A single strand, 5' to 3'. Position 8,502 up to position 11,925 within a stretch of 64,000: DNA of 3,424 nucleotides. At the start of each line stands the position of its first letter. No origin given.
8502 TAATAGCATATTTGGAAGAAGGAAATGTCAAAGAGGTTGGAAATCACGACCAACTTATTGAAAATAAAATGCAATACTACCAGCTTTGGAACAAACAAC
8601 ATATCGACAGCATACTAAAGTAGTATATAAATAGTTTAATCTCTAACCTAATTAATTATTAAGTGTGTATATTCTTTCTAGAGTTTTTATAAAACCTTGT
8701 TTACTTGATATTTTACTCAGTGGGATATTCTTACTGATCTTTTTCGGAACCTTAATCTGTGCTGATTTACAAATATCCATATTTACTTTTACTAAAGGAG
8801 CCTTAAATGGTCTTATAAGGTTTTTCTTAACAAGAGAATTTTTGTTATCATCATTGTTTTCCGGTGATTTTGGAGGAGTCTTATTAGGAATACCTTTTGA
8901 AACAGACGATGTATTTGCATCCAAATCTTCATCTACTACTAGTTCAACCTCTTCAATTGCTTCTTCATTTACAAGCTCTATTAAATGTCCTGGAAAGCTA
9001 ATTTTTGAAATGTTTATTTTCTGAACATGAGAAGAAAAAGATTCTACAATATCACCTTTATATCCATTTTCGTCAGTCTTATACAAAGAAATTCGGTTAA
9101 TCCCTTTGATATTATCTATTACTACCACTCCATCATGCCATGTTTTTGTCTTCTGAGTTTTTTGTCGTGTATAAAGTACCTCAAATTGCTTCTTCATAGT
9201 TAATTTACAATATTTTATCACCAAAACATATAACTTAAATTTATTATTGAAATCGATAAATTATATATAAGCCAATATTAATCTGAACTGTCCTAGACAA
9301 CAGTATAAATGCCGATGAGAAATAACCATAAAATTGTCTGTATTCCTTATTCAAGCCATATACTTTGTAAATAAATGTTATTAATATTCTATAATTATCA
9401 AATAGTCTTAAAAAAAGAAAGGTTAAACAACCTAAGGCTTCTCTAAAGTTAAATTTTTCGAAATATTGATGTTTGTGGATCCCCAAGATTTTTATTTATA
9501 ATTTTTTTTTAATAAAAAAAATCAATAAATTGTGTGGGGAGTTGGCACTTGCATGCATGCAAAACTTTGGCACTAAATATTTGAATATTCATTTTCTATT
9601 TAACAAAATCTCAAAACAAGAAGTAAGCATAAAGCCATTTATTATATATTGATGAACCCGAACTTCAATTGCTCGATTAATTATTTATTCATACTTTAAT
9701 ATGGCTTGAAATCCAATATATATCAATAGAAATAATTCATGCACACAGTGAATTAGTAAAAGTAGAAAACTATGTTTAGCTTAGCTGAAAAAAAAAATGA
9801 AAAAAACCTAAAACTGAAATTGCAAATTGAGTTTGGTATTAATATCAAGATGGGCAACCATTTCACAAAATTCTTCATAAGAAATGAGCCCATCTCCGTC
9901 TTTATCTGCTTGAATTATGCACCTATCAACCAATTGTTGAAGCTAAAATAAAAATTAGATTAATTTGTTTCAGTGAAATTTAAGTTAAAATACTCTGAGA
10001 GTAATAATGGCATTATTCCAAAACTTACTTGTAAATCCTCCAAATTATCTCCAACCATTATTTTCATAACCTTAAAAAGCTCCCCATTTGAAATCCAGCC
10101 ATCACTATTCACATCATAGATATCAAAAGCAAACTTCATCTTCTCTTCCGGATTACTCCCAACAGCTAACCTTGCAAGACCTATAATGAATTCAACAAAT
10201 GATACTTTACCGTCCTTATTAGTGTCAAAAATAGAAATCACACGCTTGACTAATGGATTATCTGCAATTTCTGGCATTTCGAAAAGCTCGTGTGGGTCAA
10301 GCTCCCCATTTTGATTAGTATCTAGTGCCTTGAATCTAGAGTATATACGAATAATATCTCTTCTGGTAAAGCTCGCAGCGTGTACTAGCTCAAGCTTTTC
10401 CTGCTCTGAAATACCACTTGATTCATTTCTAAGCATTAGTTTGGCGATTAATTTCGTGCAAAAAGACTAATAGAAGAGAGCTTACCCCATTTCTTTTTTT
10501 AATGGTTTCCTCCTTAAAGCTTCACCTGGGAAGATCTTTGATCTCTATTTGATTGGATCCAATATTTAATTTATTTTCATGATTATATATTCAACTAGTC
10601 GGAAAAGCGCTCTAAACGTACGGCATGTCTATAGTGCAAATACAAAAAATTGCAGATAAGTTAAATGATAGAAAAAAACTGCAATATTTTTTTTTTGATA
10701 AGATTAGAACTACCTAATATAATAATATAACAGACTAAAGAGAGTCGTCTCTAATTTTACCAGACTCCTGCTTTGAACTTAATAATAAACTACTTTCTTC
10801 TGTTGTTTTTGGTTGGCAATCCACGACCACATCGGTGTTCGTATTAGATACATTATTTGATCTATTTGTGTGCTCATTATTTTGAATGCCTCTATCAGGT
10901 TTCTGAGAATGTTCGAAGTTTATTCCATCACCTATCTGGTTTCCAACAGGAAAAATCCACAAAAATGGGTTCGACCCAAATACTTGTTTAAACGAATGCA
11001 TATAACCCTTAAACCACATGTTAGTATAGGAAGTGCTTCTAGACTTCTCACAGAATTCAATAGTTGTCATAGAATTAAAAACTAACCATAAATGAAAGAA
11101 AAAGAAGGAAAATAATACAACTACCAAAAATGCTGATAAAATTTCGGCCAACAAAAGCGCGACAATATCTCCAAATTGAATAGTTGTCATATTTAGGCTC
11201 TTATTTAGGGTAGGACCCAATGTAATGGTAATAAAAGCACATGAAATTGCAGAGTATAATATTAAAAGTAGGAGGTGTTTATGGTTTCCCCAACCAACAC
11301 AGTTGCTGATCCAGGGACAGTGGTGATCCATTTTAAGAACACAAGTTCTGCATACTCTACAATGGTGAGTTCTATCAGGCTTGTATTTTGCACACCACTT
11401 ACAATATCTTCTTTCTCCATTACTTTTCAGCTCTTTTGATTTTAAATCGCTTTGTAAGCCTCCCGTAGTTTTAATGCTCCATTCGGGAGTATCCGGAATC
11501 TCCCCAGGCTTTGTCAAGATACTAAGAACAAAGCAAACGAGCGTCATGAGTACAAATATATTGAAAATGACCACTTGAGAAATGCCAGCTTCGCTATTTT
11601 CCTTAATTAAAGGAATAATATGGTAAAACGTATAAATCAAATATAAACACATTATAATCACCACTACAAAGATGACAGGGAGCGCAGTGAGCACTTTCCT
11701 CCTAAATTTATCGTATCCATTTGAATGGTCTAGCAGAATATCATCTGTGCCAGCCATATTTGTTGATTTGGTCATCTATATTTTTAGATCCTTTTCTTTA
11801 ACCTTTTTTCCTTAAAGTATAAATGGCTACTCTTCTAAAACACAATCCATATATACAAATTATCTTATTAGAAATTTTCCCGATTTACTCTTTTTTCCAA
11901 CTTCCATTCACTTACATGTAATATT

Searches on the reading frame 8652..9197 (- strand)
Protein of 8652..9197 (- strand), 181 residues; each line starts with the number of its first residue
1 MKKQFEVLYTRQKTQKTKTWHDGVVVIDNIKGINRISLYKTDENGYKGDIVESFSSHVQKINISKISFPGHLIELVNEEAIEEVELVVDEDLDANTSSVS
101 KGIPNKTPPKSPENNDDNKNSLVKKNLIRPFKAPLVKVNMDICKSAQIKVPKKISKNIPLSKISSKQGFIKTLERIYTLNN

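Call 20: search_protein_families(library=pfam, proteins=[window:8652-9197:-], max_evalue=0.00001)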
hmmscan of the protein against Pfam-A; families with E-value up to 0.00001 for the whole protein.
window:8652-9197:- (181 aa): 1 family
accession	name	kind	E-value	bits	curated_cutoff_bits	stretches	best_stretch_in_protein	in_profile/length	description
PF10382.14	ZGRF1-like_N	-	1.5e-10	41.6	23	1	3-82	2-76/80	DNA helicase ZGRF1-like, N-terminal domain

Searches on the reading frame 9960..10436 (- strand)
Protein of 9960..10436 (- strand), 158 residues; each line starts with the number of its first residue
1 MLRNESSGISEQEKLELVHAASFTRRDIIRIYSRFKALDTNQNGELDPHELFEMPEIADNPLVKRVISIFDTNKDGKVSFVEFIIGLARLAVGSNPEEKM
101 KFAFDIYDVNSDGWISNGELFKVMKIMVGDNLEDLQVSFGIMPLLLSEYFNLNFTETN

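Call 20: search_protein_families(library=pfam, proteins=[window:9960-10436:-], max_evalue=0.00001)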
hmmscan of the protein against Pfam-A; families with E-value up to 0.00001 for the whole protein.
window:9960-10436:- (158 aa): 5 families
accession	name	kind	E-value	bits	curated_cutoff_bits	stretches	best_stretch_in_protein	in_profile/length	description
PF13499.12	EF-hand_7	-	4.1e-18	65.9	30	1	30-84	3-63/67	EF-hand domain pair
PF13405.12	EF-hand_6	-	7.8e-17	59.8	25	0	100-125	2-27/30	EF-hand domain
PF00036.39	EF-hand_1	-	7.3e-16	56.9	25.4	1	63-89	2-28/29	EF hand domain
PF13202.12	EF-hand_5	-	1.3e-12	47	25.9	0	34-51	4-21/25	EF hand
PF10591.15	SPARC_Ca_bdg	-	2.2e-08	34.8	22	0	12-84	37-111/113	Secreted protein acidic and rich in cysteine Ca binding region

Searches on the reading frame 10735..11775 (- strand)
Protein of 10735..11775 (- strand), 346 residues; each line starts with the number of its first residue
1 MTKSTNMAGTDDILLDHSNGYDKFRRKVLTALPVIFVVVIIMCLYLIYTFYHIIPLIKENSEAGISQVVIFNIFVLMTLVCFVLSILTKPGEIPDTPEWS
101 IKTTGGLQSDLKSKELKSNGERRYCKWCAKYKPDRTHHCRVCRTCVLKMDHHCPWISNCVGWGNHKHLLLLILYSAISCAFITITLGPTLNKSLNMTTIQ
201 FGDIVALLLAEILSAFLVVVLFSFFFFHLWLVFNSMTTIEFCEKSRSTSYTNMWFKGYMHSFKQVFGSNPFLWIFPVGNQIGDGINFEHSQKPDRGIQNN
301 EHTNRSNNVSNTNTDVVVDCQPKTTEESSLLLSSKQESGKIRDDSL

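Call 20: search_protein_families(library=pfam, proteins=[window:10735-11775:-], max_evalue=0.00001)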
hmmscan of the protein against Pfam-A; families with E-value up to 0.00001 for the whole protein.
window:10735-11775:- (346 aa): 1 family
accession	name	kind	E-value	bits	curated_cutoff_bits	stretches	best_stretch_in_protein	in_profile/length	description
PF01529.25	DHHC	-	1.9e-36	125.5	28.7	1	119-244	2-132/133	DHHC palmitoyltransferase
